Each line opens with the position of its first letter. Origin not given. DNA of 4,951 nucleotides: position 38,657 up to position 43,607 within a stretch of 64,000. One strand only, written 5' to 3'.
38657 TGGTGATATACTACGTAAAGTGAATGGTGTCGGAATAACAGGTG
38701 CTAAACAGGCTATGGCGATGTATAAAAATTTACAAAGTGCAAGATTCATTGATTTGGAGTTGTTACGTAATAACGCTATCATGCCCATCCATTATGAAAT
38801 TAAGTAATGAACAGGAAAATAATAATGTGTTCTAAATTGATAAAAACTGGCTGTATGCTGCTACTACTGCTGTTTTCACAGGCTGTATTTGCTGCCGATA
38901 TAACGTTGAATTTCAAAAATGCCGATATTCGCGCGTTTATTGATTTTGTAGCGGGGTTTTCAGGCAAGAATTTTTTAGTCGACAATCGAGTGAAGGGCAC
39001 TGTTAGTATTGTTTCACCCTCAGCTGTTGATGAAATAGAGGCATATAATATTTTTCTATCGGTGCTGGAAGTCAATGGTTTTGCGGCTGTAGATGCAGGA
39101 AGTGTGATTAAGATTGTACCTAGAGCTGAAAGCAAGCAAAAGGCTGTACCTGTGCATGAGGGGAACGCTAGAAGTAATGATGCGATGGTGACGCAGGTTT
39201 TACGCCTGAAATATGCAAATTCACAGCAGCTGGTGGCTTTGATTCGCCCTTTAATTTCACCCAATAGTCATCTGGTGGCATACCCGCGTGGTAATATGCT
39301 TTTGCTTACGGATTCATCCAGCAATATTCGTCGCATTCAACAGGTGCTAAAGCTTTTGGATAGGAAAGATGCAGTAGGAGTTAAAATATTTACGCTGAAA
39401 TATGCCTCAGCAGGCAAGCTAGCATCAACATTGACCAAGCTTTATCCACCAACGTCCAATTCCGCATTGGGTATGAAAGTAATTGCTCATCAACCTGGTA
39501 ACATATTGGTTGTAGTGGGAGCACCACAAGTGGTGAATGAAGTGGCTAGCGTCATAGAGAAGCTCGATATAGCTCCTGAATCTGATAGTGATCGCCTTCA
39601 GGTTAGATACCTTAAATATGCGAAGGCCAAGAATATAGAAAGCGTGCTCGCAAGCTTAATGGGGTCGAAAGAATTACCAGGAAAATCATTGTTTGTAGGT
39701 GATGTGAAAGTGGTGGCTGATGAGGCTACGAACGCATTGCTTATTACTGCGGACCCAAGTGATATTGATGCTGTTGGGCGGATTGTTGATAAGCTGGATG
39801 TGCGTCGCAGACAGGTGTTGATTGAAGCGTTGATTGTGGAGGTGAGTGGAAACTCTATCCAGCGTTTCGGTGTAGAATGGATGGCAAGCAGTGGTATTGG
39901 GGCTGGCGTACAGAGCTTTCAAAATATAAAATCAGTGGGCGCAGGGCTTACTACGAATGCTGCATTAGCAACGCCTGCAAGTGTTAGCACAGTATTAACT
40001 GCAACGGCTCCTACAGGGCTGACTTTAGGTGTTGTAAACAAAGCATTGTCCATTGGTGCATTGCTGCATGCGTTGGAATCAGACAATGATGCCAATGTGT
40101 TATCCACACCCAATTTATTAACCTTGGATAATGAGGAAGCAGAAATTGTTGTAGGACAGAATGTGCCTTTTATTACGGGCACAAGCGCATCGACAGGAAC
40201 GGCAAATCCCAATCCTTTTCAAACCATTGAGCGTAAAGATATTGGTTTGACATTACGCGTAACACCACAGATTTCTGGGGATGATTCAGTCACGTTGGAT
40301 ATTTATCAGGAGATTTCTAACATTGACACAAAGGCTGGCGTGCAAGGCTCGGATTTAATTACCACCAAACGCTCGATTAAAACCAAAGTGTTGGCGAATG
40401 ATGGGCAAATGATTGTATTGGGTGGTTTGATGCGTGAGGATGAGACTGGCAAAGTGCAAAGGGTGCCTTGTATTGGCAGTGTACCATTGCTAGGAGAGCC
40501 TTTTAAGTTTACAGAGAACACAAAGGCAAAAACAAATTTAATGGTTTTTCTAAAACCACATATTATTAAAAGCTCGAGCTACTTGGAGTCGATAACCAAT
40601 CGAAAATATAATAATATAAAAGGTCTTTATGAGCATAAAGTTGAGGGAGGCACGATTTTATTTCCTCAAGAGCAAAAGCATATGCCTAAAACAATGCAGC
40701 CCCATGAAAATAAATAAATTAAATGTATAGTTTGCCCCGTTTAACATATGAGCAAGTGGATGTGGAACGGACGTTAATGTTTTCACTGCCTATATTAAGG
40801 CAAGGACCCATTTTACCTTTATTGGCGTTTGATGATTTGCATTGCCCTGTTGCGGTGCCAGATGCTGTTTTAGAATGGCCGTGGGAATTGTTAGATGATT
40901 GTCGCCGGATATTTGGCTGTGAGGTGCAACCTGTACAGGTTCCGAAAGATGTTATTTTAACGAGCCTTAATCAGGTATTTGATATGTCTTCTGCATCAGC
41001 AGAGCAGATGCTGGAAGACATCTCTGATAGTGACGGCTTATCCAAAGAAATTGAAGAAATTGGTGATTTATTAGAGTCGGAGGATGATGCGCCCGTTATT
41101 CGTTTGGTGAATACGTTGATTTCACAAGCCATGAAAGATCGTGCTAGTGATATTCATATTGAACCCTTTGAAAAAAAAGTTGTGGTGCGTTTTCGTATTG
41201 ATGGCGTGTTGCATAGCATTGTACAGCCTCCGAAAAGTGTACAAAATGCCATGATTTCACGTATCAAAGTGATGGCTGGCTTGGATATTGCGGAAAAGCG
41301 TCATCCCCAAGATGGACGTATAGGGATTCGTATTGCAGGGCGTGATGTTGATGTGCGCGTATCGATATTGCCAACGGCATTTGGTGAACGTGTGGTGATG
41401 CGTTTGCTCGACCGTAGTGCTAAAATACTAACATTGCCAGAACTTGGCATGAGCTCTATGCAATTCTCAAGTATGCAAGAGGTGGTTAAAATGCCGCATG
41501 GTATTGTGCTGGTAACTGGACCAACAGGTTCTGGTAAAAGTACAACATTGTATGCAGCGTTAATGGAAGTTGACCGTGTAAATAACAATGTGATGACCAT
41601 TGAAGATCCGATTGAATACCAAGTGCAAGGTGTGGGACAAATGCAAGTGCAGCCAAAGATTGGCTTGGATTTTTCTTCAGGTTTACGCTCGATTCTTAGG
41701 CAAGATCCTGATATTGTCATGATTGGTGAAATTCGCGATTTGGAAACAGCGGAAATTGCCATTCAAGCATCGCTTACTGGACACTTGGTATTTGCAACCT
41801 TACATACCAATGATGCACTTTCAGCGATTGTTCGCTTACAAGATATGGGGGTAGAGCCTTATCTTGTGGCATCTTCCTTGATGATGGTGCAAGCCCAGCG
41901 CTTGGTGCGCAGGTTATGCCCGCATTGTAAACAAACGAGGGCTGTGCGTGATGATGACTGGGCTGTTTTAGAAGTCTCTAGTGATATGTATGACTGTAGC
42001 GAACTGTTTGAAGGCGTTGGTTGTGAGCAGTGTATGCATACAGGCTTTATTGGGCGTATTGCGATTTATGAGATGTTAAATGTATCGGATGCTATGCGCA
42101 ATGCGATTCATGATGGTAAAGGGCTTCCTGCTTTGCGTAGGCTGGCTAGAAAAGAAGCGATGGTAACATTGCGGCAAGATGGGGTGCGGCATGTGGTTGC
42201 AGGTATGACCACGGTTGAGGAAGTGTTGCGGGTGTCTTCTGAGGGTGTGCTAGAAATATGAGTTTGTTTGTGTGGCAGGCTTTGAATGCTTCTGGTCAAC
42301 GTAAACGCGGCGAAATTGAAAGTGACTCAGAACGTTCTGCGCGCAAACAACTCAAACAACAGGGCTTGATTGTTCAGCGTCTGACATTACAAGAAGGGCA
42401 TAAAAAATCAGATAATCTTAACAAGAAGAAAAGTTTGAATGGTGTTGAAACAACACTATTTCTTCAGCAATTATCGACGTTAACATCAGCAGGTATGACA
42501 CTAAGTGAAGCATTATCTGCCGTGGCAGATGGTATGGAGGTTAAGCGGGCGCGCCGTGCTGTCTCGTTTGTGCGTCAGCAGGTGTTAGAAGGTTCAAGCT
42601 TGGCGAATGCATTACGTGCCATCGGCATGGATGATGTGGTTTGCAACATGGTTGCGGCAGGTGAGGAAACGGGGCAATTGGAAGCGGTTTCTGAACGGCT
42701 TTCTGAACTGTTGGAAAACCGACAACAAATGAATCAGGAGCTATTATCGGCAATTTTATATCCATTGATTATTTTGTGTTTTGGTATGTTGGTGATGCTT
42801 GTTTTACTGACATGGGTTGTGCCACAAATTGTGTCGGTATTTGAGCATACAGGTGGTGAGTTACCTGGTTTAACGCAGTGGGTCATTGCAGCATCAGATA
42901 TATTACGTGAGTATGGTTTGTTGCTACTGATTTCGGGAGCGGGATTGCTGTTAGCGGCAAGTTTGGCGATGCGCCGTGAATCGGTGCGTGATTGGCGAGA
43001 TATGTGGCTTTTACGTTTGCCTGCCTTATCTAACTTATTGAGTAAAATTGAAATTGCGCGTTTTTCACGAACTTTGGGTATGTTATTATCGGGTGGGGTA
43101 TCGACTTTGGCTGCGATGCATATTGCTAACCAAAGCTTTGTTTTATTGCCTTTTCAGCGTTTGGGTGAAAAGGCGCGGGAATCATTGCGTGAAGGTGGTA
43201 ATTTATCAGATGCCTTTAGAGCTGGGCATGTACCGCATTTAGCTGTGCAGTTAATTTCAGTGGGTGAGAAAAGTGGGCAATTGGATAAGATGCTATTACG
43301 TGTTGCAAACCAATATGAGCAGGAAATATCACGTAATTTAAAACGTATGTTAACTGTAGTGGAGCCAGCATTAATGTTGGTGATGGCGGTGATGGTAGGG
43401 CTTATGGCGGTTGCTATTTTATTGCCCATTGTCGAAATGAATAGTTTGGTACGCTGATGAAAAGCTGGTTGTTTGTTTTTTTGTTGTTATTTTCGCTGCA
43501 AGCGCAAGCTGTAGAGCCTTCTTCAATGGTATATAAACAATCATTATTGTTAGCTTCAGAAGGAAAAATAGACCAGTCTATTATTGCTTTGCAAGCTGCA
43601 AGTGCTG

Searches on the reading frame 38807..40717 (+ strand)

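Call 4: search_protein_families(library=pfam, proteins=[window:38807-40717:+], max_evalue=0.01)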
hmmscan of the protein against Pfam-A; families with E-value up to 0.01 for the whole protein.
window:38807-40717:+ (636 aa): 3 families
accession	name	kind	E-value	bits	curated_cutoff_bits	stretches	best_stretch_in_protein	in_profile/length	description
PF00263.26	Secretin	-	3.1e-48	164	27.5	1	422-588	1-169/169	Bacterial type II and III secretion system protein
PF03958.22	Secretin_N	-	5.7e-43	145.4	28.2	3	265-336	2-69/69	Bacterial type II/III secretion system short domain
PF21305.2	type_II_gspD_N0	-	2.1e-27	95.2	27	1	34-103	1-71/71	GspD-like, N0 domain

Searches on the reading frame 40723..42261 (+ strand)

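Call 15: search_protein_families(library=pfam, proteins=[window:40723-42261:+], max_evalue=0.0001)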
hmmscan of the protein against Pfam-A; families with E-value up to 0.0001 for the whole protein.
window:40723-42261:+ (512 aa): 1 family
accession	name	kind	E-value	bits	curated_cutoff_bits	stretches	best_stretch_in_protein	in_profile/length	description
PF00437.27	T2SSE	-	7.9e-144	479.3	24.9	1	118-503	1-370/370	Type II/IV secretion system protein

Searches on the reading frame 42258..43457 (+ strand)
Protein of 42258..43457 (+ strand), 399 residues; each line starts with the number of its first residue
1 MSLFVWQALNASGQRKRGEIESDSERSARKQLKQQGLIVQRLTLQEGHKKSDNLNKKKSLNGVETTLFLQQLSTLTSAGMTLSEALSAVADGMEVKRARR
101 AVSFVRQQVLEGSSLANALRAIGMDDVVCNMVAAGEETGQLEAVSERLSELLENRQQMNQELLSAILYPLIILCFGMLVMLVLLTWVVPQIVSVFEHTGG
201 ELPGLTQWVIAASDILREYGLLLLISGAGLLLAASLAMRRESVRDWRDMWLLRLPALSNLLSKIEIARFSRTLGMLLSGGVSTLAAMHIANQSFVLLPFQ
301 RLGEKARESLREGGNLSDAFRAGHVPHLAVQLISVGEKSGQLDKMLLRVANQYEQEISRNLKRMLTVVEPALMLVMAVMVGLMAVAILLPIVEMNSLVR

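Call 15: search_protein_families(library=pfam, proteins=[window:42258-43457:+], max_evalue=0.0001)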
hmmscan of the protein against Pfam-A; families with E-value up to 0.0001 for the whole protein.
window:42258-43457:+ (399 aa): 1 family
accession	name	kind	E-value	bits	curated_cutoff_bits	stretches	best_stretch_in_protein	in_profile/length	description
PF00482.28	T2SSF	-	7.1e-56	188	25.2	2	68-189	1-125/125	Type II secretion system (T2SS), protein F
